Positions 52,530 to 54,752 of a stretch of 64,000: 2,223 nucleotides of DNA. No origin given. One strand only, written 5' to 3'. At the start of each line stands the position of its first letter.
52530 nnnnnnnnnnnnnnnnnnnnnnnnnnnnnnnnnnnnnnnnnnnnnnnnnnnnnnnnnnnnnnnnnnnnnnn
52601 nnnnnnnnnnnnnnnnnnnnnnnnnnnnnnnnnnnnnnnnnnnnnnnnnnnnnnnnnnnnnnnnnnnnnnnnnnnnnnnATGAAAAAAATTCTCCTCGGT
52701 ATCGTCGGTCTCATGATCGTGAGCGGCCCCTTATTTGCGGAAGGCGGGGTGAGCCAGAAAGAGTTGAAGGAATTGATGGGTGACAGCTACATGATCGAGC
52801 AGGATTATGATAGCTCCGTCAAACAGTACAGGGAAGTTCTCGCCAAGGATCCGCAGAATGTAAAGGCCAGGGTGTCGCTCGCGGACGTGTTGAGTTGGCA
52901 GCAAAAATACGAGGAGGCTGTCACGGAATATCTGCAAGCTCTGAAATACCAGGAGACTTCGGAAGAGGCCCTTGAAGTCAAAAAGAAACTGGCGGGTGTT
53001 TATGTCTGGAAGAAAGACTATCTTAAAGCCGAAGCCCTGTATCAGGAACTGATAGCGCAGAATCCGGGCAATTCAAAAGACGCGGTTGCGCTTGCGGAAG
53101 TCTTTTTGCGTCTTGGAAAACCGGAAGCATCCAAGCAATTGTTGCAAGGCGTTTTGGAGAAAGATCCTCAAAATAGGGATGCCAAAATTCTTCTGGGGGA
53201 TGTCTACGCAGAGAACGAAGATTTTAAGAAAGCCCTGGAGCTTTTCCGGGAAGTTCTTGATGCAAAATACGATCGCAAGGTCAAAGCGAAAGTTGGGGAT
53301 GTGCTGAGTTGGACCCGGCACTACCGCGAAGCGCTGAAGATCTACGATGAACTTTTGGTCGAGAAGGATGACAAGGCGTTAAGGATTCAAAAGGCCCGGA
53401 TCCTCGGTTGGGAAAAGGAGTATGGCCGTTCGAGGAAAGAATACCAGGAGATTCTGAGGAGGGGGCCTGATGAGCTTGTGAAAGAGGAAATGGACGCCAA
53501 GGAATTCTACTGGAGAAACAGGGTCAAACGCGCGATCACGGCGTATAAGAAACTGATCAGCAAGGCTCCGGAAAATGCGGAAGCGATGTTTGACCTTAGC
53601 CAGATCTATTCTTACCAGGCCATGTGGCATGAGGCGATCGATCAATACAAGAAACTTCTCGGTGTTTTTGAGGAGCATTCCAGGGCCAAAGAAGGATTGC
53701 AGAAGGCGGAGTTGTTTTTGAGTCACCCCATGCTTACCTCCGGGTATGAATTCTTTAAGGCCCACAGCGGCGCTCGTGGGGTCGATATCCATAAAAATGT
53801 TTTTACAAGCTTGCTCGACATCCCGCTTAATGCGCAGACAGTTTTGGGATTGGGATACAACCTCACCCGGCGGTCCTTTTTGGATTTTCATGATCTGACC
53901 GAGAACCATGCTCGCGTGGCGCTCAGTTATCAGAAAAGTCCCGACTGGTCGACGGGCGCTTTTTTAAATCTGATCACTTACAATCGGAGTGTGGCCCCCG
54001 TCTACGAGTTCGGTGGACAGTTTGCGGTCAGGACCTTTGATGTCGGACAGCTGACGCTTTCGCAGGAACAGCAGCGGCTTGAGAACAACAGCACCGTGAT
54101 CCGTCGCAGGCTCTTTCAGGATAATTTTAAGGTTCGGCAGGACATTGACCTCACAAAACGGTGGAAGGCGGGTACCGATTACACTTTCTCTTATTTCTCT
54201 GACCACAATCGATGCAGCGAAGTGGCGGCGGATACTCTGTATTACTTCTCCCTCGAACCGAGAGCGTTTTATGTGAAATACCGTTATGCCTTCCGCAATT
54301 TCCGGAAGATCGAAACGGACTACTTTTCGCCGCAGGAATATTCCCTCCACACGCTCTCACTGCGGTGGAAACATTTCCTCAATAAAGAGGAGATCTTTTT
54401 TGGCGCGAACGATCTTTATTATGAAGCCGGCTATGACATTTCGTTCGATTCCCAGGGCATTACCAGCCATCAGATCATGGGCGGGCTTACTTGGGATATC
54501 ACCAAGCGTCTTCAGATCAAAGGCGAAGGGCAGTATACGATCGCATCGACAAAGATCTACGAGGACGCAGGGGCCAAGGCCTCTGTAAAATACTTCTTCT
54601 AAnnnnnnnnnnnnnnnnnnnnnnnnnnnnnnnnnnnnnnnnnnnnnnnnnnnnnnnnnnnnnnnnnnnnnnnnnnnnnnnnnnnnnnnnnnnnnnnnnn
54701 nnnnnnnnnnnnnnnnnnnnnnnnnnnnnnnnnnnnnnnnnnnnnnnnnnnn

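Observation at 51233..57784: Complete synthase-dependent exopolysaccharide system with unusual parts list (GH26-like hydrolase, stand-alone PilZ, PIG-L deacetylase)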

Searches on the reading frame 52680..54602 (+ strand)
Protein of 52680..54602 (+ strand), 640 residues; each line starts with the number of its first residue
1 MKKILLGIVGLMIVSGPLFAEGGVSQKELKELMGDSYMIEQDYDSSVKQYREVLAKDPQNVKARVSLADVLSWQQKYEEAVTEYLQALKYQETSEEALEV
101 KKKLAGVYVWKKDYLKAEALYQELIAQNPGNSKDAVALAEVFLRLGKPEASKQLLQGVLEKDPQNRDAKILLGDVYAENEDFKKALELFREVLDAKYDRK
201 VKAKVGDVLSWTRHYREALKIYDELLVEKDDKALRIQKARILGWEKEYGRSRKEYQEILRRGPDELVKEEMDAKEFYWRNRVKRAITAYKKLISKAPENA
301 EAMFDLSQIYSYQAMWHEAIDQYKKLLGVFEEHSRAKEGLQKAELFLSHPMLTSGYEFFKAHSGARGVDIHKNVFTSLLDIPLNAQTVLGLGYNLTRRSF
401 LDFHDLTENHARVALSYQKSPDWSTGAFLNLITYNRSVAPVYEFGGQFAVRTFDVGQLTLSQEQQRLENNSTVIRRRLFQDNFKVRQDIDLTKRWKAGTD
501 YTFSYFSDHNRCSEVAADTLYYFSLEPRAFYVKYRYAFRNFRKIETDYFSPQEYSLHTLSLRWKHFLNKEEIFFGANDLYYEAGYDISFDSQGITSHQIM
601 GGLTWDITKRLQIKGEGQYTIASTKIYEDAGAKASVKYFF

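Call 4: search_protein_families(library=pfam, proteins=[window:52680-54602:+], max_evalue=0.01)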
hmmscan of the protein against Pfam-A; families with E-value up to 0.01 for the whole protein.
window:52680-54602:+ (640 aa): 29 families (the best 25 are shown)
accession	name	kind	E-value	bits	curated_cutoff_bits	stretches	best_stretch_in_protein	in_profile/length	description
PF14559.12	TPR_19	-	2.2e-26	92.4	25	4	143-201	2-61/68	Tetratricopeptide repeat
PF13432.12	TPR_16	-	3.1e-26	91.9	32.7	3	137-195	2-60/65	Tetratricopeptide repeat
PF07719.23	TPR_2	-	1.9e-24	84.2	27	0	170-194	5-29/34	Tetratricopeptide repeat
PF13428.12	TPR_14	-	1.9e-19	68.6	23.5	1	136-174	5-43/44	Tetratricopeptide repeat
PF13424.12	TPR_12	-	6.3e-18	65.2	30.1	3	64-125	6-72/77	Tetratricopeptide repeat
PF13414.12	TPR_11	-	1.4e-15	57.2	26.8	3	34-71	1-38/42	TPR repeat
PF24575.1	TPR_Slam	-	3.1e-15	56.9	35.2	1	40-82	60-102/104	Surface lipoprotein assembly modifier, N-terminal TPR repeats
PF13431.12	TPR_17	-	1.7e-14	53.2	24.4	1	288-320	1-33/34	Tetratricopeptide repeat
PF14561.12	TPR_20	-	1.2e-12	48.4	25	1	45-104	6-64/90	Tetratricopeptide repeat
PF13174.12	TPR_6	-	4.7e-12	46.1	26.3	0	138-164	6-32/33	Tetratricopeptide repeat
PF12895.13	ANAPC3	-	6.1e-12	46.1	27.2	1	112-191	3-81/82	Anaphase-promoting complex, cyclosome, subunit 3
PF25064.1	ARM_TT21_5th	-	2e-11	44.7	27.8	1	32-94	6-67/117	TT21 fifth ARM repeats domain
PF00515.34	TPR_1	-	2.8e-11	43.2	27.8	0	170-193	5-28/34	Tetratricopeptide repeat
PF13176.12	TPR_7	-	4.5e-11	42.3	27.9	0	171-200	4-33/36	Tetratricopeptide repeat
PF23914.1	TPR_CcmH_CycH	-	1.9e-10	41.2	42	1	126-193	78-148/158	Cytochrome c-type biogenesis protein H TPR domain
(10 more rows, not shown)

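Call 5: search_protein_families(library=ncbifam, proteins=[window:52680-54602:+], max_evalue=0.01)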
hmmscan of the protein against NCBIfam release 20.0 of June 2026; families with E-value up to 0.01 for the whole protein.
window:52680-54602:+ (640 aa): 28 families (the best 25 are shown)
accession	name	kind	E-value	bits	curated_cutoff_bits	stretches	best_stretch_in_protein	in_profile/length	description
TIGR02917.1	PEP_TPR_lipo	equivalog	5e-26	90.9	312.2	2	104-327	505-730/899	XrtA/PEP-CTERM system TPR-repeat protein PrsT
NF040959.1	MamA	equivalog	6.9e-15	55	200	2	143-231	48-137/204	magnetosome protein MamA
TIGR03939.1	PGA_TPR_OMP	equivalog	9.5e-15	53.9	366.65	3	98-195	395-492/800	poly-beta-1,6 N-acetyl-D-glucosamine export porin PgaA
TIGR02552.1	LcrH_SycD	equivalog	7.1e-12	45.2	104.8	1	93-200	13-120/136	SycD/LcrH family type III secretion system chaperone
TIGR02795.1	tol_pal_ybgF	equivalog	1.5e-11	45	90.1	0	67-136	45-114/119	tol-pal system protein YbgF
NF033920.0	C39_PA2778_fam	equivalog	1.7e-10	40.8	150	1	246-323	170-247/255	PA2778 family cysteine peptidase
NF008756.0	PRK11788.1-4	equivalog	1.1e-09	37.9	474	2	100-198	143-246/389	lipopolysaccharide assembly protein LapB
NF053607.1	CHU_0125_OmpA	equivalog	4.5e-09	35.4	620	1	246-334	33-121/639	CHU_0125 family OmpA-like outer membrane integrity protein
NF008757.0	PRK11788.1-5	equivalog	4.7e-09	35.9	363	2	34-200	187-351/388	lipopolysaccharide assembly protein LapB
NF047371.1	FlcA_CTERM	equivalog_domain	5.7e-09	35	300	2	105-334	162-383/646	periplasmic flagellar collar protein FlcA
NF033762.1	social_mot_Tgl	equivalog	8.7e-09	35.1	225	1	45-124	49-126/252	social motility TPR repeat lipoprotein Tgl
NF007692.0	PRK10370.1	equivalog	5.3e-08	32.7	306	0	254-317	69-132/206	heme lyase NrfEFG subunit NrfG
TIGR02521.1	type_IV_pilW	equivalog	1.7e-07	31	154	0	133-196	32-95/234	type IV pilus biogenesis/stability protein PilW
NF052415.1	T3SS_chap_SctY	equivalog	2.2e-07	31.3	70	1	138-213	12-87/106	type III secretion apparatus assembly chaperone SctY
NF052230.1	T9SS_PorE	exception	6.7e-07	28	600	1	273-346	64-137/648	PorE family type IX secretion system protein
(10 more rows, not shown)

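Call 32: predict_structure(alignment_id=A1)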
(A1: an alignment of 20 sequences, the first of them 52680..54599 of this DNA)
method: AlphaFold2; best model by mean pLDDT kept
length: 640 residues; sequences in the alignment: 20
mean_pLDDT: 85.3   pTM: 0.72
mean pLDDT of the five models: 85.3, 83.6, 83.5, 81.3, 60.0
residues with pLDDT >= 90: 342; 70-90: 233; 50-70: 24; < 50: 41
segments of 3 or more residues with pLDDT < 50: 1-40
pLDDT, mean of each block of 10 residues (from residue 1): 31 28 38 39 81 92 91 89 91 80 90 89 85 89 84 91 89 84 89 82 89 86 91 92 87 94 92 90 94 92 92 92 91 82 92 95 60 94 94 92 85 96 95 89 96 91 88 85 96 90 93 95 86 95 80 87 85 68 95 90 92 95 74 95
secondary structure, 60 per line:
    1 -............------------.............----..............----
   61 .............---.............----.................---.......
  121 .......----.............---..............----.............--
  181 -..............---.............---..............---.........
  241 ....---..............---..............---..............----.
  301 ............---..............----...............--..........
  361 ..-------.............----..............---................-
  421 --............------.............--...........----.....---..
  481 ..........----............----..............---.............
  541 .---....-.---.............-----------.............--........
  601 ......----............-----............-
elements in order: H2-13 H26-38 H43-56 H61-73 H77-89 H94-110 H114-127 H132-144 H148-161 H166-178 H182-195 H199-211 H215-228 H232-244 H248-261 H265-278 H282-295 H300-312 H316-329 H334-348 E351-362 E370-382 E387-400 E404-419 E423-434 E441-453 E456-466 H471-475 E479-490 E495-506 E511-524 E528-541 E554-566 E578-590 E593-606 E611-622 E628-639

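Call 37: fold_search(model_id=the predicted structure, library=pdb)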
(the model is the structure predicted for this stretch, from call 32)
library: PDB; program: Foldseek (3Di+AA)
matches with E <= 10: 1692; with E <= 0.001: 859
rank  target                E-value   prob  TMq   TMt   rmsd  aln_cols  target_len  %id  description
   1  8chy                  9.6e-15  1.00  0.28  0.59   9.6       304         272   22  Crystal structure of an 8-repeat consensus TPR superhelix with Zinc. (released 2024-02-21)
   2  9qhb                  2.4e-14  1.00  0.29  0.63   8.4       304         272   22  Crystal structure of 16-repeat CTPR protein with eliminated coordination sites (released 2025-10-22)
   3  6eou                  3.4e-14  1.00  0.34  0.57   6.4       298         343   21  O-GlcNAc transferase TPR domain with the intellectual disability associated mutation L254F (released 2018-05-09)
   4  1w3b_A                6.5e-14  1.00  0.39  0.60   4.8       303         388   20  The superhelical TPR domain of O-linked GlcNAc transferase reveals structural similarities to importin alpha. (released 2004-09-09)
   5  1w3b_B                3.5e-13  1.00  0.33  0.54   6.6       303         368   20  The superhelical TPR domain of O-linked GlcNAc transferase reveals structural similarities to importin alpha. (released 2004-09-09)
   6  9b8a                  5.1e-13  1.00  0.38  0.43  18.2       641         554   12  Cryo-EM structure of E. coli cellulose synthase subunit C (released 2025-02-19)
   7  7y4i_A                7.6e-13  1.00  0.25  0.20  15.3       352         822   16  Crystal structure of SPINDLY in complex with GDP (released 2022-12-07)
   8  7yeh_A                1.2e-12  1.00  0.36  0.24   6.7       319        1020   20  Cryo-EM structure of human OGT-OGA complex (released 2023-07-12)
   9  8dtf_A                1.4e-12  1.00  0.25  0.20  13.9       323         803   17  Cryo-EM structure of the full length Arabidopsis SPY with complete TPRs (released 2023-03-08)
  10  7y4i_B                1.4e-12  1.00  0.25  0.20  16.4       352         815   16  Crystal structure of SPINDLY in complex with GDP (released 2022-12-07)
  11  8dtg_B                1.4e-12  1.00  0.22  0.20  12.8       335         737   16  Cryo-EM structure of Arabidopsis SPY alternative conformation 1 (released 2023-03-08)
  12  9qhc_B                2.7e-12  1.00  0.31  0.66  10.3       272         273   23  Crystal structure of 8-repeat CTPR protein with eliminated coordination sites (released 2025-10-22)
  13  9rtt_Q                2.9e-12  1.00  0.38  0.28   5.6       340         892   15  Activated Elongation Complex with IWS1 and ELOF1 (released 2025-09-03)
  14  8dtg_A                3.1e-12  1.00  0.18  0.15  18.6       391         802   14  Cryo-EM structure of Arabidopsis SPY alternative conformation 1 (released 2023-03-08)
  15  7yea_A                3.3e-12  1.00  0.37  0.25   6.8       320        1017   20  Human O-GlcNAc transferase Dimer (released 2023-07-12)
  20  9b8h_A                1.5e-11  1.00  0.38  0.41  19.5       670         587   11  Cryo-EM structure of E. coli cellulose synthase subunit C with cellotetraose (released 2025-02-19)
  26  4y25                  7.6e-11  1.00  0.38  0.78   4.0       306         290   12  Bacterial polysaccharide outer membrane secretin (released 2016-03-16)
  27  6tzk                  1.9e-10  1.00  0.39  0.54   7.3       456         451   10  Bacterial cellulose synthase outermembrane channel BcsC with terminal TPR repeat (released 2019-10-23)
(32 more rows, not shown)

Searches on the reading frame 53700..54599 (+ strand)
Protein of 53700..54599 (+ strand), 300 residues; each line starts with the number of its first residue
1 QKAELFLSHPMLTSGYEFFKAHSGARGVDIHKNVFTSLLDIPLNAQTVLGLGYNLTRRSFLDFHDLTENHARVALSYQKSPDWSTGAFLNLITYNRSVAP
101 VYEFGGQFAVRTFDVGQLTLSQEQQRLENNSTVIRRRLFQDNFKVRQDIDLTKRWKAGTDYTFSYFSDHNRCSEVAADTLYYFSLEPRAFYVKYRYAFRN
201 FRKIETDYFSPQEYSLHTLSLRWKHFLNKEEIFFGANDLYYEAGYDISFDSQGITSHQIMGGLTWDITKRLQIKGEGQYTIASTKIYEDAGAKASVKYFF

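Call 17: search_solved_structures(query=window:53700-54599:+, max_evalue=10)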
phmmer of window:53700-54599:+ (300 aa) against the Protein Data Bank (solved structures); distinct sequences matched with E-value up to 10: 2.
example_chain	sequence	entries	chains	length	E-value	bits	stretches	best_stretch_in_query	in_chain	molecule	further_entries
2hv2_A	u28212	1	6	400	0.11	14.9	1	102-211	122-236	Hypothetical protein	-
4pgl_A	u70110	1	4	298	1.8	10.8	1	38-72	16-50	D-tagatose 3-epimerase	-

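Call 26: find_homologous_proteins(query=window:53712-54599:+, max_evalue=0.001)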
Query window:53712-54599:+ (296 aa): 19 proteins with E <= 0.001 among 574 candidates.
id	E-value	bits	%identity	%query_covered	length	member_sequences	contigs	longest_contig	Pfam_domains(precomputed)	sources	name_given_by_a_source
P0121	1.4e-140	486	82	85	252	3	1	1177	-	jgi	jgi:hypothetical protein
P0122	1.4e-105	371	87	62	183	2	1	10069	-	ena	-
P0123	5.9e-94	333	82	59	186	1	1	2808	-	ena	-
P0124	2.4e-82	294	70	62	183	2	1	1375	-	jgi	jgi:hypothetical protein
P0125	9.5e-82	292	47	98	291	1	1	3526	-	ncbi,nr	ncbi:MAG: hypothetical protein NG712_05365, partial [Omnitrophica bacterium]|nr:hypothetical protein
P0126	9.7e-82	292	48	99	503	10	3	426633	PF25063.1,PF13431.13,PF23914.2,PF13414.13,PF13176.13,PF13428.13,PF25064.2,PF14559.13,PF24575.2,PF00515.35,PF12895.14,PF13424.13,PF13432.13,PF13181.13,PF14561.13,PF07719.24,PF13174.13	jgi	-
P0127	4.2e-80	287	48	99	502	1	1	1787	PF25063.1,PF13431.13,PF23914.2,PF13176.13,PF13428.13,PF25064.2,PF14559.13,PF24575.2,PF00515.35,PF12895.14,PF13424.13,PF13432.13,PF13181.13,PF14561.13,PF07719.24,PF13174.13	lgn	-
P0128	2.2e-77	278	48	98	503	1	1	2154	PF13431.13,PF23914.2,PF13414.13,PF13176.13,PF13428.13,PF25064.2,PF13374.13,PF14559.13,PF24575.2,PF00515.35,PF12895.14,PF13424.13,PF13432.13,PF13181.13,PF14561.13,PF07719.24,PF13174.13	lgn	-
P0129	3.4e-77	278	46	98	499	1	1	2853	PF13431.13,PF13414.13,PF13176.13,PF13428.13,PF14559.13,PF24575.2,PF00515.35,PF13424.13,PF13432.13,PF13181.13,PF14561.13,PF07719.24,PF13174.13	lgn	-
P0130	1.5e-76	275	46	99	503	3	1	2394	PF13431.13,PF23914.2,PF13414.13,PF13176.13,PF13428.13,PF25064.2,PF14559.13,PF24575.2,PF00515.35,PF12895.14,PF13424.13,PF13432.13,PF13181.13,PF14561.13,PF07719.24,PF13174.13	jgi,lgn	-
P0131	1.9e-76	275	46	99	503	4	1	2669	PF13431.13,PF23914.2,PF13414.13,PF13176.13,PF13428.13,PF25064.2,PF14559.13,PF24575.2,PF00515.35,PF12895.14,PF13424.13,PF13432.13,PF13181.13,PF14561.13,PF07719.24,PF13174.13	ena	-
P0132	9.2e-76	273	50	85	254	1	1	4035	-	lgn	-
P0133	6.7e-74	267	45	99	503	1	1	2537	PF13431.13,PF23914.2,PF13414.13,PF13176.13,PF13428.13,PF13374.13,PF14559.13,PF24575.2,PF00515.35,PF12895.14,PF13424.13,PF13432.13,PF13181.13,PF14561.13,PF07719.24,PF13174.13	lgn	-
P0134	2.9e-73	265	43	100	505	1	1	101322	PF14559.13,PF24575.2,PF13431.13,PF00515.35,PF12895.14,PF13424.13,PF13432.13,PF13428.13,PF14561.13,PF07719.24,PF13174.13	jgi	-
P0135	3.8e-73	264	44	98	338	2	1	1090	-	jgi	jgi:hypothetical protein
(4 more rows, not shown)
